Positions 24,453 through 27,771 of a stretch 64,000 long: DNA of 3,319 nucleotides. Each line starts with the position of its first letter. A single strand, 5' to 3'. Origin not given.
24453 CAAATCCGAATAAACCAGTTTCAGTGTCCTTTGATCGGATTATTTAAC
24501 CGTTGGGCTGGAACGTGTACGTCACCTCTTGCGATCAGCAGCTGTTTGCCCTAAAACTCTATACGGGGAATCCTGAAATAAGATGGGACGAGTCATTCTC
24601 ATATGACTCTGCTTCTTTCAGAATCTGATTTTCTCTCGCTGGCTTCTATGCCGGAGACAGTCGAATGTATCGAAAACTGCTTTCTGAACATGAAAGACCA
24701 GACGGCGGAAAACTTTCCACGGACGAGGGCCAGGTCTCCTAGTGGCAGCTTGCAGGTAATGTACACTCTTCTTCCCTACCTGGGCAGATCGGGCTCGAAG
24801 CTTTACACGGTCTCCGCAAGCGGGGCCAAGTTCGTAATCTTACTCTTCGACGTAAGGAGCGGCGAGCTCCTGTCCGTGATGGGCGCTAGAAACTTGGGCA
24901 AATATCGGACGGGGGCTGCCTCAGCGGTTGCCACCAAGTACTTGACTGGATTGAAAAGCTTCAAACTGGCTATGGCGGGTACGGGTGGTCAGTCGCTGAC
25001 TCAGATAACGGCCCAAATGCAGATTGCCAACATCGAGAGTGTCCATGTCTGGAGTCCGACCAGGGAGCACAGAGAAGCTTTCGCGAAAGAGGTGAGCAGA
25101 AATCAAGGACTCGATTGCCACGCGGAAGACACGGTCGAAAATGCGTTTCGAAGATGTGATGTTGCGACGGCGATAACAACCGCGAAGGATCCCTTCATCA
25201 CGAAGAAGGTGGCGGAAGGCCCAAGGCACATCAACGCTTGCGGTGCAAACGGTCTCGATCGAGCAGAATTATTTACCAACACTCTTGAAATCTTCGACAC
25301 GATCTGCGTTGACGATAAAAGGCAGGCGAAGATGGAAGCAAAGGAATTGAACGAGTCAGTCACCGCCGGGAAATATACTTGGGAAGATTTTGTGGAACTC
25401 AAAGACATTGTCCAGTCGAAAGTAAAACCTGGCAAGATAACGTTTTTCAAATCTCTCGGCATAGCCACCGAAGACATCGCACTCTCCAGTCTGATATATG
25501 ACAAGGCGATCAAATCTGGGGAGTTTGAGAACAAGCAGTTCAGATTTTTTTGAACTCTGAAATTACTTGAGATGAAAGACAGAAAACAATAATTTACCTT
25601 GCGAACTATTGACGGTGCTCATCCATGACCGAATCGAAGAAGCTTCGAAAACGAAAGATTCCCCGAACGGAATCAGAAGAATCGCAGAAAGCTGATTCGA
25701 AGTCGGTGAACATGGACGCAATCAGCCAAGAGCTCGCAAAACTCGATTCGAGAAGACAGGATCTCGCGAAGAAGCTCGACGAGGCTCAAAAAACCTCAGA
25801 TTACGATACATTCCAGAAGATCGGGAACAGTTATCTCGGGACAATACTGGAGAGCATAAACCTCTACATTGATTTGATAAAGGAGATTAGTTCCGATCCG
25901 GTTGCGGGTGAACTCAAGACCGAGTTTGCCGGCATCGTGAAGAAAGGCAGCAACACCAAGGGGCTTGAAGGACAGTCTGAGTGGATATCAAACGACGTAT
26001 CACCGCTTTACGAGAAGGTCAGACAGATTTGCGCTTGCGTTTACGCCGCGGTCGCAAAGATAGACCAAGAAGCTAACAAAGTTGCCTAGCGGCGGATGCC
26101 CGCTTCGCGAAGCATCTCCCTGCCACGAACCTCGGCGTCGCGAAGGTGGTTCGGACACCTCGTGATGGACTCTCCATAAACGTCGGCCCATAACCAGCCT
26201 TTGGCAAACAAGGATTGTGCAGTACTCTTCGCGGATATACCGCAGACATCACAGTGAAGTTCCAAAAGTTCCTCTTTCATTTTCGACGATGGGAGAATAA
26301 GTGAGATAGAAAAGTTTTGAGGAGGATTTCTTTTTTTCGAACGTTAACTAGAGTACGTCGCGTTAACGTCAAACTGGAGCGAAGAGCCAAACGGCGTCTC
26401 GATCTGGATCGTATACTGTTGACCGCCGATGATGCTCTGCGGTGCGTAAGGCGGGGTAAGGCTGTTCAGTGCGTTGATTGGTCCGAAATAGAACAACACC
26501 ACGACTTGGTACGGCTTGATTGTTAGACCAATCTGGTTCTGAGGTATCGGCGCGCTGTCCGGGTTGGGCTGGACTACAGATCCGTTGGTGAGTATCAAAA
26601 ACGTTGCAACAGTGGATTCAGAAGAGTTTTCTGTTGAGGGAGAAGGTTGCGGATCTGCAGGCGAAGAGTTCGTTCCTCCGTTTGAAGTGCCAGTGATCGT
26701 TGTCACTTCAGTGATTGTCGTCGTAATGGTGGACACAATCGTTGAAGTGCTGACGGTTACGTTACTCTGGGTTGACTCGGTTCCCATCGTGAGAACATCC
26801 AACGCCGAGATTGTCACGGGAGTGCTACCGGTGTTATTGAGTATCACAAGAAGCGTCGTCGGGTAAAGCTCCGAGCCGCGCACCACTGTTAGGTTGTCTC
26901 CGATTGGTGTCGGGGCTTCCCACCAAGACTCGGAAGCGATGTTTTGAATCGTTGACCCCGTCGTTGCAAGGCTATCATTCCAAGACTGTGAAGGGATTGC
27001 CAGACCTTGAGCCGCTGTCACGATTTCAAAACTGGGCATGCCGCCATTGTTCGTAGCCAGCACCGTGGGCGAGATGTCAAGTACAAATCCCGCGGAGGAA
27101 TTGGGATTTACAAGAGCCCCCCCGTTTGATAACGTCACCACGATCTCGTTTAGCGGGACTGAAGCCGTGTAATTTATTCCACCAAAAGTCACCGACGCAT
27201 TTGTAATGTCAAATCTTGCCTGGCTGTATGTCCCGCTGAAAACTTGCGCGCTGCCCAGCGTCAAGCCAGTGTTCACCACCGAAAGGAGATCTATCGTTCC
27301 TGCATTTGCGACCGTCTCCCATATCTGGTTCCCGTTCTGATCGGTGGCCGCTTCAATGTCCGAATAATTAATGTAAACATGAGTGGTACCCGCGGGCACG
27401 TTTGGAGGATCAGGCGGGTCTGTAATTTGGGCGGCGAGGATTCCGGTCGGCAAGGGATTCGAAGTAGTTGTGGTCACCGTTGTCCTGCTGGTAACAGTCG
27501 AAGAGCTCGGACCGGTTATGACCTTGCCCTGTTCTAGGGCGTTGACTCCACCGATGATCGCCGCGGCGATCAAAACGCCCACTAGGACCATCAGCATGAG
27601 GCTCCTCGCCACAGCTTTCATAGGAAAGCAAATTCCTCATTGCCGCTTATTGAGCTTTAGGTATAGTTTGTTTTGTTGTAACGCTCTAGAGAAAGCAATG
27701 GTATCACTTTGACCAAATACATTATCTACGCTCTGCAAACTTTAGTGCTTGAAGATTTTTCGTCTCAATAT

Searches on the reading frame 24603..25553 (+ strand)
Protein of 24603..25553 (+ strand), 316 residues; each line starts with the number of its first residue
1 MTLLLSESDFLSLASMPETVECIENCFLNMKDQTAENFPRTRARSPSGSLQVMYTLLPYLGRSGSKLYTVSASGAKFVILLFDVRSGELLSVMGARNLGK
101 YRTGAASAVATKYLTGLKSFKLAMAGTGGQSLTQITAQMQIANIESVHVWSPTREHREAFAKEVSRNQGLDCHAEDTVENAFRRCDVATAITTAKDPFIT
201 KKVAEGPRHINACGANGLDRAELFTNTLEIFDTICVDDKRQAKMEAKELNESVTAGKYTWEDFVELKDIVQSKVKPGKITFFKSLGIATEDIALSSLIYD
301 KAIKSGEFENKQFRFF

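Call 11: search_protein_families(library=pfam, proteins=[window:24603-25553:+], max_evalue=0.00001)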
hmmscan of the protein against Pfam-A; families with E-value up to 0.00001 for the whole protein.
window:24603-25553:+ (316 aa): 1 family
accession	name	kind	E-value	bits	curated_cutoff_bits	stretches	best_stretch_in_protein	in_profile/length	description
PF02423.21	OCD_Mu_crystall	-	1.1e-42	146.5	24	1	5-304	6-312/314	Ornithine cyclodeaminase/mu-crystallin family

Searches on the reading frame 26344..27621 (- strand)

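Call 11: search_protein_families(library=pfam, proteins=[window:26344-27621:-], max_evalue=0.00001)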
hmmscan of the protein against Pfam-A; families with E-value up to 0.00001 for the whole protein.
window:26344-27621:- (425 aa): 1 family
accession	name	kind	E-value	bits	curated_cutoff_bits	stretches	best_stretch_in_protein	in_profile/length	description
PF14321.11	DUF4382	-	2e-08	35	25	1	60-185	2-119/136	Domain of unknown function (DUF4382)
